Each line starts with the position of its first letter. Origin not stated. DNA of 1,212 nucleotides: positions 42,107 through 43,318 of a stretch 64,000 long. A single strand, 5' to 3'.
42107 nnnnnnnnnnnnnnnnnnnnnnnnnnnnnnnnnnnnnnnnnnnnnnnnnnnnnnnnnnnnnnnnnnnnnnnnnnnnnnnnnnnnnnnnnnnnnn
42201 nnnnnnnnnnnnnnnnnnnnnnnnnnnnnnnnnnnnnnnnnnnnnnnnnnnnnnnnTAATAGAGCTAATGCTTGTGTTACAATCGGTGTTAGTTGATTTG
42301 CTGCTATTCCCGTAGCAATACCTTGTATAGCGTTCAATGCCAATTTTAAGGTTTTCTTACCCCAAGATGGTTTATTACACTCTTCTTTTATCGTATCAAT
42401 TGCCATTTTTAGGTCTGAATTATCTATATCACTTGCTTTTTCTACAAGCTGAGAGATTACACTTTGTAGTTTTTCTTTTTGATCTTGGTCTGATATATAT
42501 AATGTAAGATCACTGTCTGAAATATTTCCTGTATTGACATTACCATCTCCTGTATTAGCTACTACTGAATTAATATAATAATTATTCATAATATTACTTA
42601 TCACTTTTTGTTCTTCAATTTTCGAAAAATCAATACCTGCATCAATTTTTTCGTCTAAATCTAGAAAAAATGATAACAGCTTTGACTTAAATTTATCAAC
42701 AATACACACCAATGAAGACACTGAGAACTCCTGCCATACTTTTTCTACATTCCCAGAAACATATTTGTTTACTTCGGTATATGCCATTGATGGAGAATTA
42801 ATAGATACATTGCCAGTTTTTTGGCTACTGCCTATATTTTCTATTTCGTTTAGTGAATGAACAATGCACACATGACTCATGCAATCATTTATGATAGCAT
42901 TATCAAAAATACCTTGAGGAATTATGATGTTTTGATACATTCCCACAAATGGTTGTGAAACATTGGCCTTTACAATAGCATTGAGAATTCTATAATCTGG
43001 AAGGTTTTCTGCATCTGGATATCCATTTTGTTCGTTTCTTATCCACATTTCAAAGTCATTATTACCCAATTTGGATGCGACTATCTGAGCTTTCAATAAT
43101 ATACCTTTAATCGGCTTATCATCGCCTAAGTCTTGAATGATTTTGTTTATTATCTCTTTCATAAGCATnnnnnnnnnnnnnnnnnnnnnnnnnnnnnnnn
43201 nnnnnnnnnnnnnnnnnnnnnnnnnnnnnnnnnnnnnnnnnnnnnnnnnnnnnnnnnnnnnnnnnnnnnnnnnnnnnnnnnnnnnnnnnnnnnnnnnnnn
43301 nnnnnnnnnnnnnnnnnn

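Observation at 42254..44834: AT-rich three-gene island: unknown protein, HTH-ImmA(M78) fusion, AbiTii-like protein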

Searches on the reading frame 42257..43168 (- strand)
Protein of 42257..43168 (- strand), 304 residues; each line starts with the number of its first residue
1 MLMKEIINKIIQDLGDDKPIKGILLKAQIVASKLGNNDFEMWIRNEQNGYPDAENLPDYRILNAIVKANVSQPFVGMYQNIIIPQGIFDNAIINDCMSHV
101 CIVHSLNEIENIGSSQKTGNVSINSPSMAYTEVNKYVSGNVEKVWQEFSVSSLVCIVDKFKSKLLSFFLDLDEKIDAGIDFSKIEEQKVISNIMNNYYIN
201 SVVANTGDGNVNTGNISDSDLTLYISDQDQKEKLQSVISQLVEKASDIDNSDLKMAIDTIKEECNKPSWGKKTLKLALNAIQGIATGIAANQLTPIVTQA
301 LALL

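Call 3: search_protein_families(library=pfam, proteins=[window:42257-43168:-], max_evalue=0.01)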
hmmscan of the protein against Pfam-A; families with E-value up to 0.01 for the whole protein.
window:42257-43168:- (304 aa): 1 family
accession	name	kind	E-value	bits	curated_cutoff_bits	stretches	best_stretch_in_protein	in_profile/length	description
PF18864.6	AbiTii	-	8.5e-33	114.6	27.6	1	6-193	2-186/189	AbiTii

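Call 4: search_protein_families(library=padloc, proteins=[window:42257-43168:-], max_evalue=0.1)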
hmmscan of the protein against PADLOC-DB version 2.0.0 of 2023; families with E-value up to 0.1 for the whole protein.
window:42257-43168:- (304 aa): 2 families
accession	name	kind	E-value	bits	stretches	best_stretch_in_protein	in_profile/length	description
PDLC02334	AbiTii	-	1.3e-35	121.5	1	6-191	2-182/185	AbiTii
PDLC04451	PDC-M14B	-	0.00032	18.5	1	218-291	171-247/261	-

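Call 5: search_protein_families(library=phrogs, proteins=[window:42257-43168:-], max_evalue=0.01)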
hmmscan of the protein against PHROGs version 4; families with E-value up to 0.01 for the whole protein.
window:42257-43168:- (304 aa): 0 families

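Call 7: search_protein_families(library=ncbifam, proteins=[window:42257-43168:-], max_evalue=0.01)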
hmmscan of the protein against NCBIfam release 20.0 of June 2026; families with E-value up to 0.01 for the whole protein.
window:42257-43168:- (304 aa): 0 families

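Call 21: find_homologous_proteins(query=window:42257-43168:-)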
Query window:42257-43168:- (304 aa): 120 proteins with E <= 0.001 among 1623 candidates.
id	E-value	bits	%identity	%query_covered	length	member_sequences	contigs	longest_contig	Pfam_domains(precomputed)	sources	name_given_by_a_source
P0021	8.6e-189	644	99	99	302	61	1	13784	PF18864.7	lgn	-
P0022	8.7e-147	506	77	99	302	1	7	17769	PF18864.7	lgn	-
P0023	8.7e-146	503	75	100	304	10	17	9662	PF18864.7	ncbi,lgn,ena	-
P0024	6.0e-138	477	71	99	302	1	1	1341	PF18864.7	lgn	-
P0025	9.7e-137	473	72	96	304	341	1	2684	PF18864.7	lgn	-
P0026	5.8e-135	467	72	99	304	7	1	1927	PF18864.7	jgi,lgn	-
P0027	2.9e-129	449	70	99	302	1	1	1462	PF18864.7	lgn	-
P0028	3.8e-129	448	68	99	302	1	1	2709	PF18864.7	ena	-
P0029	8.0e-123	428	67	99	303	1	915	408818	PF18864.7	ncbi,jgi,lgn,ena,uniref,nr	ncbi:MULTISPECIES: hypothetical protein [Bacteroidales]|jgi:hypothetical protein|uniref:Uncharacteri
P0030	1.3e-122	427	67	99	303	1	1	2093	PF18864.7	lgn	-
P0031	1.7e-122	426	67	99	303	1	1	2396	PF18864.7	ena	-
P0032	1.8e-122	426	67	99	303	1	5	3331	PF18864.7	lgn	-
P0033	2.1e-122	426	67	99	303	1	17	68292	PF18864.7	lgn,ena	-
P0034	2.8e-122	426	67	99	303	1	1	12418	PF18864.7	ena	-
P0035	2.9e-122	426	67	99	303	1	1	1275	PF18864.7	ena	-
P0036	2.9e-122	426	67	99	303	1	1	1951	PF18864.7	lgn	-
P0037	1.2e-121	424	67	99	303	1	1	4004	PF18864.7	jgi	-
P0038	7.3e-121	421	66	99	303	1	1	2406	PF18864.7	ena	-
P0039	7.7e-121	421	66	99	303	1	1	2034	PF18864.7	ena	-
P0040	7.1e-120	418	68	100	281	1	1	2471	PF18864.7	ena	-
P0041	9.1e-120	417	66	99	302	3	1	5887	PF18864.7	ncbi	-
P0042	3.2e-119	416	66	99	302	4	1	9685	PF18864.7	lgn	-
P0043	3.5e-118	412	67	96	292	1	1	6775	PF18864.7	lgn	-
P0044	1.5e-117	410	63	99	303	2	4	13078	PF18864.7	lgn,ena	-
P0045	2.5e-116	406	64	99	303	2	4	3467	PF18864.7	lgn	-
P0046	1.1e-115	404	62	99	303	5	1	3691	PF18864.7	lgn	-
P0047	3.3e-115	403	61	100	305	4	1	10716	PF18864.7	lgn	-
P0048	4.0e-115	402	64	99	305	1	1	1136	PF18864.7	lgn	-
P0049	1.4e-113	397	62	100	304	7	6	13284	PF18864.7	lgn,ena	-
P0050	9.3e-113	394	61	99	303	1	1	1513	PF18864.7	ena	-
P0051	2.6e-112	393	61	99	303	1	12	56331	PF18864.7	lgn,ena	-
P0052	1.1e-110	388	58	99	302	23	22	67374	PF18864.7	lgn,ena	-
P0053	3.4e-108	380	60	99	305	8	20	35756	PF18864.7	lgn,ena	-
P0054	4.1e-105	369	58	99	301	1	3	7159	PF18864.7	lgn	-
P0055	7.6e-105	369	57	99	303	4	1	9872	PF18864.7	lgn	-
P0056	3.3e-103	363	58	99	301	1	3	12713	PF18864.7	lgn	-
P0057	6.0e-99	349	55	99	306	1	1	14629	PF18864.7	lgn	-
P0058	3.5e-98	347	55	99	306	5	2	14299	PF18864.7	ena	-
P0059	1.1e-97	345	55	99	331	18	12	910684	PF18864.7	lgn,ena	-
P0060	1.4e-97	345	55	99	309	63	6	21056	PF18864.7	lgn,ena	-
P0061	6.3e-97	343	56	99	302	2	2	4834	PF18864.7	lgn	-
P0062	1.0e-96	342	56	99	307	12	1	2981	PF18864.7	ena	-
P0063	2.5e-96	341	56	99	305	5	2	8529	PF18864.7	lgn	-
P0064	5.0e-96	340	53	99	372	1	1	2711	PF18864.7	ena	-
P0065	3.2e-95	337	53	99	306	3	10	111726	PF18864.7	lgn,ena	-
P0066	1.1e-94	335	56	100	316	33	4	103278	PF18864.7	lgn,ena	-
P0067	1.1e-94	335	55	99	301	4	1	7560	PF18864.7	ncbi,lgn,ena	-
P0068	6.6e-94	333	53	99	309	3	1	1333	PF18864.7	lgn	-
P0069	2.8e-91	324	52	99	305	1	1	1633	PF18864.7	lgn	-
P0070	3.3e-91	324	51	99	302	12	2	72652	PF18864.7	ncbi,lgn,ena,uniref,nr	ncbi:hypothetical protein [uncultured Porphyromonas sp.]|uniref:AbiTii domain-containing protein n=1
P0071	3.6e-91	324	51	99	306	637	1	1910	PF18864.7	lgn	-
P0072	1.2e-90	322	50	99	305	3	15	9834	PF18864.7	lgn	-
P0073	2.9e-90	321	65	77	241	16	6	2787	PF18864.7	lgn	-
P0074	5.5e-90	320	50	99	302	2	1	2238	PF18864.7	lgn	-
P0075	2.0e-89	318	49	99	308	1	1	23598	PF18864.7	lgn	-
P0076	5.4e-89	317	54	99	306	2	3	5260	PF18864.7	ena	-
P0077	4.6e-88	313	50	99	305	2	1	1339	PF18864.7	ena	-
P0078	3.1e-87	311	51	99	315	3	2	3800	PF18864.7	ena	-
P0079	4.9e-86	307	49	99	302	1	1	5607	PF18864.7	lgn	-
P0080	6.7e-83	297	48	96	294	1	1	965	PF18864.7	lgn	-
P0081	2.3e-81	291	49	99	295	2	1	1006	PF18864.7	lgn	-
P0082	9.5e-81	289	49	99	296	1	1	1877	PF18864.7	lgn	-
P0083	3.7e-80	288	67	68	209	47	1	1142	PF18864.7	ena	-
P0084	2.3e-77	278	49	99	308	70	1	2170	PF18864.7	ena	-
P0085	2.8e-74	268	48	99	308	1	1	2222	PF18864.7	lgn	-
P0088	1.7e-55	207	40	99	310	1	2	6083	PF18864.7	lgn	-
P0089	1.7e-53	200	58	55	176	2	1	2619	PF18864.7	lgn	-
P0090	1.7e-51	194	37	99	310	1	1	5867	PF18864.7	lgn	-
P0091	3.1e-51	193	37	99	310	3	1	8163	PF18864.7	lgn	-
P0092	7.5e-51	191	38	99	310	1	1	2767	PF18864.7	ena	-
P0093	3.2e-50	189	39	99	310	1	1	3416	PF18864.7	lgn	-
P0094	9.3e-50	188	37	99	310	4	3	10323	PF18864.7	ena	-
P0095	1.8e-49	187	36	99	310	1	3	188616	PF18864.7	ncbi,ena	-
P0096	2.0e-49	187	36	99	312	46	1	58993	PF18864.7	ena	-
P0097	1.0e-48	184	36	99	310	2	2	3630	PF18864.7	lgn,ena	-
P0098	1.0e-47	181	36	99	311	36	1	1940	PF18864.7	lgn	-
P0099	1.3e-47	181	35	99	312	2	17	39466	PF18864.7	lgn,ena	-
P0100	1.7e-47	180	37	99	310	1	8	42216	PF18864.7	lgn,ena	-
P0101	4.2e-47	179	36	99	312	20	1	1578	PF18864.7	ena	-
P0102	4.7e-47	179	36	99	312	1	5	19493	PF18864.7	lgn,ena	-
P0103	2.0e-46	177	35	99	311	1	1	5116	PF18864.7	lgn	-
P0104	3.9e-46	176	34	99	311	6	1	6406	PF18864.7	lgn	-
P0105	4.5e-46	176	36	97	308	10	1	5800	PF18864.7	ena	-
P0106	5.1e-46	176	34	99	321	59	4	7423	PF18864.7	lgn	-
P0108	2.3e-45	173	35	99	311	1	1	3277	PF18864.7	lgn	-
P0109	2.4e-45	173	33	99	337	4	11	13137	PF18864.7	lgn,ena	-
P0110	2.4e-45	173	33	99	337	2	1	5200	PF18864.7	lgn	-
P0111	4.1e-45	173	36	97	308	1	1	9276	PF18864.7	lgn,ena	-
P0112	2.4e-44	170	33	99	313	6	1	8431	PF18864.7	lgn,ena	-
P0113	3.6e-44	169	35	97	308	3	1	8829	PF18864.7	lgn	-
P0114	1.0e-43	168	32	99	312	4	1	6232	PF18864.7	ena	-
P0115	1.1e-43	168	41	63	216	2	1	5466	PF18864.7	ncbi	-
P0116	6.9e-43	165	34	99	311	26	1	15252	PF18864.7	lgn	-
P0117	1.3e-42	164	36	97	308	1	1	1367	PF18864.7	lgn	-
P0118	1.4e-42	164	36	97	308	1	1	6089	PF18864.7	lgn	-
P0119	1.4e-42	164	37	82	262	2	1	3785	PF18864.7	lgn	-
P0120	1.6e-42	164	36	97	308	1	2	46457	PF18864.7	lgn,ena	-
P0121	4.4e-42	163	35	97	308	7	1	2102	PF18864.7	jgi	jgi:hypothetical protein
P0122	2.5e-41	160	34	93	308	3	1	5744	PF18864.7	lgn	-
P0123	7.0e-39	152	34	94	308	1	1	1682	PF18864.7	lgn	-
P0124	1.0e-38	152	39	76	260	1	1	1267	PF18864.7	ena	-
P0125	4.4e-37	146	36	79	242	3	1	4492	PF18864.7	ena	-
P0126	3.9e-36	143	33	96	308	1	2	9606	PF18864.7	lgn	-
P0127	6.2e-36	142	37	93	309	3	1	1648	PF18864.7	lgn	-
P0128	2.4e-35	141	32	100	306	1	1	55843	PF18864.7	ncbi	-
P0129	5.8e-35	139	32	97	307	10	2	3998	PF18864.7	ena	-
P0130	1.2e-34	138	34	97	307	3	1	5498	PF18864.7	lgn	-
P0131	2.4e-34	137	33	94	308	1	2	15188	PF18864.7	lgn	-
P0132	2.2e-33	134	32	100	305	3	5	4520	PF18864.7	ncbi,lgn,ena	-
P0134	3.7e-32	130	35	84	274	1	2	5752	PF18864.7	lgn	-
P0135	3.4e-31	127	37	70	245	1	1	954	PF18864.7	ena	-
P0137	2.7e-11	62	25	67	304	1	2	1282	PF18864.7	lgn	-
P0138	1.8e-10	59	26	89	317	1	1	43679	PF18864.7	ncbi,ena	-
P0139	6.7e-9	54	28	37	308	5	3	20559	PF18864.7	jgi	jgi:hypothetical protein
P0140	6.5e-6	44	25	60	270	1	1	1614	PF18864.7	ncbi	ncbi:MAG: hypothetical protein ABEH43_05425, partial [Flavobacteriales bacterium]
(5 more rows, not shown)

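Call 22: find_encoding_contigs(protein=P0029, flank=5000, max_places=4)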
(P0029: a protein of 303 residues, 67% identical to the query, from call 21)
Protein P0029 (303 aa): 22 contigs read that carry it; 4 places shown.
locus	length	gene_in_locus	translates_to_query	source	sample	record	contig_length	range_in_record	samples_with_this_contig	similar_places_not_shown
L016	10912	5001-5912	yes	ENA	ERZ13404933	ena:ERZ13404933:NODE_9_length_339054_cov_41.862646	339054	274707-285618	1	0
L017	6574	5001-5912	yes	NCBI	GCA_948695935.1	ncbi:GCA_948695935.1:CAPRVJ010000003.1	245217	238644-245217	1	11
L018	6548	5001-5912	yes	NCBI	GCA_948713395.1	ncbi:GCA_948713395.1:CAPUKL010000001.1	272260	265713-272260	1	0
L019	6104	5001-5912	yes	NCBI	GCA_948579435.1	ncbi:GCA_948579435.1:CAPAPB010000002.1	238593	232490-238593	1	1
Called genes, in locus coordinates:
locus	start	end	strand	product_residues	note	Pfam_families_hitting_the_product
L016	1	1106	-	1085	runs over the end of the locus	PF01807:Zn_ribbon_DnaG, PF08275:DNAG_N, PF13155:Toprim_2 (weak)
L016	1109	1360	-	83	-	-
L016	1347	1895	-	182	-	PF08281:Sigma70_r4_2 (weak), PF00196:GerE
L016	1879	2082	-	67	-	-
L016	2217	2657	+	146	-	-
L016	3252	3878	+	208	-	PF09517:RE_Eco29kI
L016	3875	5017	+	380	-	PF00145:DNA_methylase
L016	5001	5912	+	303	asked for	PF18864:AbiTii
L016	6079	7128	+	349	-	PF13358:DDE_3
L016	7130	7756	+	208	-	-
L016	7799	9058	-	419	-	-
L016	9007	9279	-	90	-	-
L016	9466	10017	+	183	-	-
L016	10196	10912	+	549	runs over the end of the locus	PF03572:Peptidase_S41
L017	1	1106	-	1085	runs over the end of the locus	PF01807:Zn_ribbon_DnaG, PF08275:DNAG_N, PF13155:Toprim_2 (weak)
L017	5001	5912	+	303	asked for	PF18864:AbiTii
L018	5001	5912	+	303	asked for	PF18864:AbiTii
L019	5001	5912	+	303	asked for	PF18864:AbiTii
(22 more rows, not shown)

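Call 23: find_encoding_contigs(protein=P0059, flank=5000, max_places=2)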
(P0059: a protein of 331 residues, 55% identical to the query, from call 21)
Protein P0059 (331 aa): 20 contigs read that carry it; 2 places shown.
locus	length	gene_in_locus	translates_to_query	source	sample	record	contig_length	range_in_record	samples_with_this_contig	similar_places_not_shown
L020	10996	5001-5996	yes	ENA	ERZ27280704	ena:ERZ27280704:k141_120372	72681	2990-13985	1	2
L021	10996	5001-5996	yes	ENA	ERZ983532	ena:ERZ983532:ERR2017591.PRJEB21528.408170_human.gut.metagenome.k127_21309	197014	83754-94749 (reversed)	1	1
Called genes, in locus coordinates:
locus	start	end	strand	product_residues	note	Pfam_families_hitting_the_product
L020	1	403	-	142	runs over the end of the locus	-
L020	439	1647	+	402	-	PF13102:Phage_int_SAM_5, PF00589:Phage_integrase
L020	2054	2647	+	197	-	PF02357:NusG (weak)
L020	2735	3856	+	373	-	-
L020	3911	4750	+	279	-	PF13102:Phage_int_SAM_5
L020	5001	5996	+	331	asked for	PF18864:AbiTii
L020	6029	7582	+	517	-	-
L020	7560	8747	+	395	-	PF00037:Fer4 (faint), PF12797:Fer4_2 (faint), PF12838:Fer4_7, PF13187:Fer4_9 (weak), PF13237:Fer4_10 (faint), PF04432:FrhB_FdhB_C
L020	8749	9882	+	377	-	PF04230:PS_pyruv_trans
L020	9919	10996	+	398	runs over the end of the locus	PF04932:Wzy_C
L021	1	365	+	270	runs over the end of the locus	PF13183:Fer4_8 (faint), PF12838:Fer4_7 (faint), PF14697:Fer4_21 (faint), PF12797:Fer4_2 (faint), PF13237:Fer4_10 (weak), PF13187:Fer4_9 (weak), PF00037:Fer4 (weak), PF12837:Fer4_6 (weak), +1 more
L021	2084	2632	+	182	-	-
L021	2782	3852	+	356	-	-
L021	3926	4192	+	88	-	PF13102:Phage_int_SAM_5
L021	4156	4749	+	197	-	-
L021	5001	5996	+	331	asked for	PF18864:AbiTii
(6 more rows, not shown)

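Call 24: find_encoding_contigs(protein=P0070, flank=5000, max_places=2)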
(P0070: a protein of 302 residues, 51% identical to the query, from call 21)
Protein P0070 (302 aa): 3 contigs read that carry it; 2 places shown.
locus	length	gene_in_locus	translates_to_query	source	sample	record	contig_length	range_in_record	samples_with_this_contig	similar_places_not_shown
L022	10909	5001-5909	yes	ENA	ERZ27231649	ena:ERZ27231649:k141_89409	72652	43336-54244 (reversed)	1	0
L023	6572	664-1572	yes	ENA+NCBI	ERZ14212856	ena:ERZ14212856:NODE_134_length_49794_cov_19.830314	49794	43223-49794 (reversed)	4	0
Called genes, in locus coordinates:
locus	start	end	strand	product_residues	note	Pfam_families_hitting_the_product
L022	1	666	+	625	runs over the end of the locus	PF01642:MM_CoA_mutase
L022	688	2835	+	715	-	PF01642:MM_CoA_mutase, PF02310:B12-binding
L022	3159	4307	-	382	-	PF00872:Transposase_mut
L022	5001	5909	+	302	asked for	PF18864:AbiTii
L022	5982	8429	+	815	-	PF12161:HsdM_N, PF02384:N6_Mtase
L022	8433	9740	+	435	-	PF01420:Methylase_S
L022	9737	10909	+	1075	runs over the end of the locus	PF04313:HSDR_N, PF04851:ResIII, PF18766:SWI2_SNF2, PF22679:T1R_D3-like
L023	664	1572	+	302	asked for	PF18864:AbiTii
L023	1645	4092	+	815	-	PF12161:HsdM_N, PF02384:N6_Mtase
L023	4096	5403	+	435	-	PF01420:Methylase_S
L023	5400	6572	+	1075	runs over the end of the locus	PF04313:HSDR_N, PF04851:ResIII, PF18766:SWI2_SNF2, PF22679:T1R_D3-like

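Call 25: find_encoding_contigs(protein=P0095, flank=5000, max_places=2)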
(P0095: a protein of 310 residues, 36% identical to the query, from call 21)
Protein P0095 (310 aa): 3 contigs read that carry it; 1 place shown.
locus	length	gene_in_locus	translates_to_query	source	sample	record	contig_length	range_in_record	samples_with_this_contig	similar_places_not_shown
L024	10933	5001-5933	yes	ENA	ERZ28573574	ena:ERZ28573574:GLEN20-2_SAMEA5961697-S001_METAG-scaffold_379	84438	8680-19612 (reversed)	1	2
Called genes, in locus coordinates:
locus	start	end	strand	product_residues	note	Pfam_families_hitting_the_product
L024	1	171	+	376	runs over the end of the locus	PF01546:Peptidase_M20, PF07687:M20_dimer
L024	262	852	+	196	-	PF01420:Methylase_S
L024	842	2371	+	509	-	PF12161:HsdM_N, PF02384:N6_Mtase, PF05175:MTS (weak), PF07669:Eco57I (weak)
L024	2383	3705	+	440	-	PF02661:Fic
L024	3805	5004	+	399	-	PF01420:Methylase_S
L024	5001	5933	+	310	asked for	PF18864:AbiTii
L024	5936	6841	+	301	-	-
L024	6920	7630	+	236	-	-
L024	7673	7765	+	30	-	-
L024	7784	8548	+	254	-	PF12686:DUF3800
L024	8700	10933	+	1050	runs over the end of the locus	PF04313:HSDR_N, PF04851:ResIII, PF18766:SWI2_SNF2, PF00270:DEAD (weak), PF22679:T1R_D3-like, PF11867:T1RH-like_C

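Call 35: find_encoding_contigs(protein=P0022, flank=6000, max_places=3)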
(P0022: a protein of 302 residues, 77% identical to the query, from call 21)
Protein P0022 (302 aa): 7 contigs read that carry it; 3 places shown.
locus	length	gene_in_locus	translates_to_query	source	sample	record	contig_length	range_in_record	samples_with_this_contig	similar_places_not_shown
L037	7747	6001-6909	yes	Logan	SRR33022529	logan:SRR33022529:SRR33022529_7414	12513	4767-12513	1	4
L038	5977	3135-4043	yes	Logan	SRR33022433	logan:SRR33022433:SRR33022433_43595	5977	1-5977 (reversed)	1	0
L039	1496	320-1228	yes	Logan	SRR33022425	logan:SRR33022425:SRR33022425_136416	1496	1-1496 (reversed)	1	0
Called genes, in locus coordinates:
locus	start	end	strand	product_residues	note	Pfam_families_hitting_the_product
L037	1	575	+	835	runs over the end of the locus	PF00012:HSP70, PF06723:MreB_Mbl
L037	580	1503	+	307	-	-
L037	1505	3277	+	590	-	PF00069:Pkinase, PF07714:PK_Tyr_Ser-Thr, PF05496:RuvB_N (weak), PF00004:AAA, PF17862:AAA_lid_3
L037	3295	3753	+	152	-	-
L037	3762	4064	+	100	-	PF12008:EcoR124_C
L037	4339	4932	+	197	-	-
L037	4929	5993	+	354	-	PF01381:HTH_3, PF12844:HTH_19 (weak), PF13443:HTH_26 (faint), PF13560:HTH_31 (weak), PF06114:Peptidase_M78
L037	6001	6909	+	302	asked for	PF18864:AbiTii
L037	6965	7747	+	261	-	?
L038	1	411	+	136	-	?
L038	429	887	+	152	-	-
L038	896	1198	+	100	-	PF12008:EcoR124_C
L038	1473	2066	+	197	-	-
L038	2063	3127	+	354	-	PF01381:HTH_3, PF12844:HTH_19 (weak), PF13443:HTH_26 (faint), PF13560:HTH_31 (weak), PF06114:Peptidase_M78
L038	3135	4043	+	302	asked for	PF18864:AbiTii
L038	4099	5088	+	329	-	PF13310:Virulence_RhuM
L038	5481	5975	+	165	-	?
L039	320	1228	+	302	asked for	PF18864:AbiTii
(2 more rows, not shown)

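Call 36: find_encoding_contigs(protein=P0023, flank=6000, max_places=3)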
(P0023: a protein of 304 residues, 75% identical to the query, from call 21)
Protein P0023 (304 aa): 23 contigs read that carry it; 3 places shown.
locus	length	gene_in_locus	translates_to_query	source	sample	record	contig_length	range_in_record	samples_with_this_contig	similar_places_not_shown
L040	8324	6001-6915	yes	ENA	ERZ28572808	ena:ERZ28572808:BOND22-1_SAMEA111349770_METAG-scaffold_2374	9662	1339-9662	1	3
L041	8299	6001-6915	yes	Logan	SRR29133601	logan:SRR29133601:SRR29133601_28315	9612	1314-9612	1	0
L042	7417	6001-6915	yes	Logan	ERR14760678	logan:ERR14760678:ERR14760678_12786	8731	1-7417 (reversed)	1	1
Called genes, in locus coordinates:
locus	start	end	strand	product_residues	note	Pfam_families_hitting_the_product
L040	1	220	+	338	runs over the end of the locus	-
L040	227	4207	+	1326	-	PF04851:ResIII, PF07669:Eco57I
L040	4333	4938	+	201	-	-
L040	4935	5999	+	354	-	PF01381:HTH_3 (weak), PF12844:HTH_19 (faint), PF06114:Peptidase_M78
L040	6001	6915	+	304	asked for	PF18864:AbiTii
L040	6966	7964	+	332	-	PF13310:Virulence_RhuM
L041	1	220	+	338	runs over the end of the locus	-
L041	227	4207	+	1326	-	PF04851:ResIII, PF07669:Eco57I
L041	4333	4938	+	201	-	-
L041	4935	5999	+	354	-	PF01381:HTH_3 (weak), PF12844:HTH_19 (faint), PF06114:Peptidase_M78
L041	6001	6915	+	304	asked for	PF18864:AbiTii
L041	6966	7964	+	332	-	PF13310:Virulence_RhuM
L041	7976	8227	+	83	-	-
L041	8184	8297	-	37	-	?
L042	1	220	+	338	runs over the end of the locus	-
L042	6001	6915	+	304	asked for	PF18864:AbiTii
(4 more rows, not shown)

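Call 59: predict_structure(alignment_id=A2)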
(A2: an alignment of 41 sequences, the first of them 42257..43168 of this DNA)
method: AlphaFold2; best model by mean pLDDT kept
length: 304 residues; sequences in the alignment: 41
mean_pLDDT: 81.4   pTM: 0.60
mean pLDDT of the five models: 81.4, 79.2, 79.1, 78.5, 76.5
residues with pLDDT >= 90: 123; 70-90: 126; 50-70: 28; < 50: 27
segments of 3 or more residues with pLDDT < 50: 199-225
pLDDT, mean of each block of 10 residues (from residue 1): 86 94 93 85 94 89 95 93 90 89 95 86 90 92 94 94 91 81 66 59 34 37 55 84 84 84 75 78 72 83 79
secondary structure, 60 per line:
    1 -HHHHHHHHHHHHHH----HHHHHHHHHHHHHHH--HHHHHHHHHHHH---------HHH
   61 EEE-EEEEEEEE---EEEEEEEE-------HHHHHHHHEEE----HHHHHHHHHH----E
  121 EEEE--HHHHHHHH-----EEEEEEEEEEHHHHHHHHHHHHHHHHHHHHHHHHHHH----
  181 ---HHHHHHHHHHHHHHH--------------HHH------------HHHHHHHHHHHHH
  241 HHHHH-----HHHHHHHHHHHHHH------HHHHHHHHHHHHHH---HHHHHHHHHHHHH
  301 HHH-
elements in order: H2-15 H20-34 H37-48 E61-63 E65-72 E76-83 H91-98 E99-101 H106-115 E120-124 H127-134 E140-149 H150-176 H184-198 H228-245 H251-264 H271-284 H288-303
